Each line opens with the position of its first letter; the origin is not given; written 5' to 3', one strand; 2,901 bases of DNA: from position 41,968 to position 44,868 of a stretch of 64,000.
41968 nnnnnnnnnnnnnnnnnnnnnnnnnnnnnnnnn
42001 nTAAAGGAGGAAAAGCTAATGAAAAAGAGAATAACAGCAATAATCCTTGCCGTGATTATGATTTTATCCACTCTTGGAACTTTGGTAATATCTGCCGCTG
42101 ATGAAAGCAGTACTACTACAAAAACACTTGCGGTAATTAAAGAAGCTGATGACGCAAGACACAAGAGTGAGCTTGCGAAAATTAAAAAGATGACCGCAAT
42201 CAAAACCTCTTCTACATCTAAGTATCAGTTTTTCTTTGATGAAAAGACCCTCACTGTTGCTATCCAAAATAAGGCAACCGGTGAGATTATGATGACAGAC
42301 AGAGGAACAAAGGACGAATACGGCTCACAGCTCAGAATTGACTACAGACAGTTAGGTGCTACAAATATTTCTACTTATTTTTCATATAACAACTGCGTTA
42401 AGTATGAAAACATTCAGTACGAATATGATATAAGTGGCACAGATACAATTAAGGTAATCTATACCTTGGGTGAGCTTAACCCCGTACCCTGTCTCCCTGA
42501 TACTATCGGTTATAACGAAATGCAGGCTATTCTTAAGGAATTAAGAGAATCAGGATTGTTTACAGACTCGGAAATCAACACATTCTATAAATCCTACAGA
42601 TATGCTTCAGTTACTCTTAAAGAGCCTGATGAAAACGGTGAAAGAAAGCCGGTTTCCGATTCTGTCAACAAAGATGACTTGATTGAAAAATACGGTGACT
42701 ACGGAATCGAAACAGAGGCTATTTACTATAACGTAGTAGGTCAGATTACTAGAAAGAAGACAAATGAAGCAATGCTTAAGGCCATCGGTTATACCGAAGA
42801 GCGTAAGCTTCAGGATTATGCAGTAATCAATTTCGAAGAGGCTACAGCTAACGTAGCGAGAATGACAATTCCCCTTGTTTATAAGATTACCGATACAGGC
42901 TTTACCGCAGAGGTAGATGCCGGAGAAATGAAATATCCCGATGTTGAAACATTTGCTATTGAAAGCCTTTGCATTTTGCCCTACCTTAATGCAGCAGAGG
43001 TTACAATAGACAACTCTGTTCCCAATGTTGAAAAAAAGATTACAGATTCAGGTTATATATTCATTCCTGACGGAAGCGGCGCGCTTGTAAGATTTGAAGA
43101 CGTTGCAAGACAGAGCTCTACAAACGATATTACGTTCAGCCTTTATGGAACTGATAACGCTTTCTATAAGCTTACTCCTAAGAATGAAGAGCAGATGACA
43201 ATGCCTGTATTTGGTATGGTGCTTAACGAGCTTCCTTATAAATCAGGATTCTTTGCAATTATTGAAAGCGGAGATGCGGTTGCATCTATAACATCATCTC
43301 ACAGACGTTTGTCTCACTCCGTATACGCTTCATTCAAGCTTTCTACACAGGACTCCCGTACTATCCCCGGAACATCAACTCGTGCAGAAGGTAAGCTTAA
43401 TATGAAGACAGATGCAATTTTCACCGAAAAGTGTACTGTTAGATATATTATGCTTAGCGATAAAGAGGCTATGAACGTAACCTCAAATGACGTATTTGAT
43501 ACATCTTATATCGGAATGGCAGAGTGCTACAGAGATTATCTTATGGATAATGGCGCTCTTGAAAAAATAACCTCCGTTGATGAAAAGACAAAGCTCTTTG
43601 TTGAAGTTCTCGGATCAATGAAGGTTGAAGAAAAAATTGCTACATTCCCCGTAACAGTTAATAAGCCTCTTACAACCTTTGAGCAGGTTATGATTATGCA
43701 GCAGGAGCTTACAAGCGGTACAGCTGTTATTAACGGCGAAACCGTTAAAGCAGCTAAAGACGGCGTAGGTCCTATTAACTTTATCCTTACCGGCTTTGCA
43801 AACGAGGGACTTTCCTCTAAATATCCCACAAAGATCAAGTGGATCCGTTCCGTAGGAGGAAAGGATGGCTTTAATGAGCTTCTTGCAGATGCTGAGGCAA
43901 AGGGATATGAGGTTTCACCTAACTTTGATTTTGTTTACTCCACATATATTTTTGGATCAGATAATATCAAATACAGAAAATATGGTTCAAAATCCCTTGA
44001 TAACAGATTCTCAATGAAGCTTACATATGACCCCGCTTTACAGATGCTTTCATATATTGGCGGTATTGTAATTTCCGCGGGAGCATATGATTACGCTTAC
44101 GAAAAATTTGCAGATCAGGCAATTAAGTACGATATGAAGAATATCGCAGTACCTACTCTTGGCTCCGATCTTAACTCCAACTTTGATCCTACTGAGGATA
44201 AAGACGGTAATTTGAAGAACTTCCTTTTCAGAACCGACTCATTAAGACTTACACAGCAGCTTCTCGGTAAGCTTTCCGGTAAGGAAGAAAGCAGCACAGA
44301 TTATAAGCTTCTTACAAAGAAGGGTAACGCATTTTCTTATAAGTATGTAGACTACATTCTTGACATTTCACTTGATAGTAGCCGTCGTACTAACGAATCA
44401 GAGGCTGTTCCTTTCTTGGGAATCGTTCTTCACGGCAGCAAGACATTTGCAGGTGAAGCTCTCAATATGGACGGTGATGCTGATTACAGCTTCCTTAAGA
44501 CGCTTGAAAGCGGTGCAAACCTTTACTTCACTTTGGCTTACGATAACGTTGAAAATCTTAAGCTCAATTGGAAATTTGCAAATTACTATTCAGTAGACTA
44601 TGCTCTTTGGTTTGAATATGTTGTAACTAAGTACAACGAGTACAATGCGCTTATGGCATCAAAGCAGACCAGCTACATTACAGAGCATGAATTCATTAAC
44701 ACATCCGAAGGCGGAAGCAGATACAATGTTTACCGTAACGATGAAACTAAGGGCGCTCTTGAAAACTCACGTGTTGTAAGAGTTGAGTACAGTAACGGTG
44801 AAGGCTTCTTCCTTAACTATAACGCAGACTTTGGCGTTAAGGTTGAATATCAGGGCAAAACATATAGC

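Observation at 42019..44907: A 962-aa exported protein with no recognisable catalytic motif at the centre of the transport locus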

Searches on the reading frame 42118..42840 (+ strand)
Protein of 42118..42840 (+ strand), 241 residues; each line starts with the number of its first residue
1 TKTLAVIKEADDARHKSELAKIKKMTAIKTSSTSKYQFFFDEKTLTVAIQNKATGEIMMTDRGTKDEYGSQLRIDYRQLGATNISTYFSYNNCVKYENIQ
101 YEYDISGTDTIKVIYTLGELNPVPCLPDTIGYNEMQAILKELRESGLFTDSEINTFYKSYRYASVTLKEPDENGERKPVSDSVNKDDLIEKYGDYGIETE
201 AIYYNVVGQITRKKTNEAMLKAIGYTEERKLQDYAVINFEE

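Call 44: search_protein_families(library=pfam, proteins=[window:42118-42840:+], max_evalue=10)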
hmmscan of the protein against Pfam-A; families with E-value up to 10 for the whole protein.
window:42118-42840:+ (241 aa): 1 family
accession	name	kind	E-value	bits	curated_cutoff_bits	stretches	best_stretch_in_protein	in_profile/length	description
PF02903.20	Alpha-amylase_N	-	0.061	14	23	1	27-116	5-97/120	Alpha amylase, N-terminal ig-like domain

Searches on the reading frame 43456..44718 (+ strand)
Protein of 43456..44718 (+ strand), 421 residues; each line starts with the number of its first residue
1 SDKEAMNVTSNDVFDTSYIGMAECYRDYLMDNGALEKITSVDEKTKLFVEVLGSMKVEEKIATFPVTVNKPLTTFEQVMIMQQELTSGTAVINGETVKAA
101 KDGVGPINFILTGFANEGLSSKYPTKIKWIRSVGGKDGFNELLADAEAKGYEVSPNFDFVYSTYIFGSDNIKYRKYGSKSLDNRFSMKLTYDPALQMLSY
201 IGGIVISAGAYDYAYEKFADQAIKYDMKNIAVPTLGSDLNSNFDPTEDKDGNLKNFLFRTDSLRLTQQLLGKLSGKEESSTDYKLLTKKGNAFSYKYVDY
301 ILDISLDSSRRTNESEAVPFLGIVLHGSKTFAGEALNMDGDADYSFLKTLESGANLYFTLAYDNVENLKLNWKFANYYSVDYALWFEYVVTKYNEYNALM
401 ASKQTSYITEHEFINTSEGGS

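Call 44: search_protein_families(library=pfam, proteins=[window:43456-44718:+], max_evalue=10)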
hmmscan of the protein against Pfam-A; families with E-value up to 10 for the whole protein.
window:43456-44718:+ (421 aa): 1 family
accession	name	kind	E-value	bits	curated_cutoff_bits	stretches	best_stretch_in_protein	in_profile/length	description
PF18952.6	DUF5696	-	1.2e-70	239.2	25.6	1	15-414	208-576/612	Family of unknown function (DUF5696)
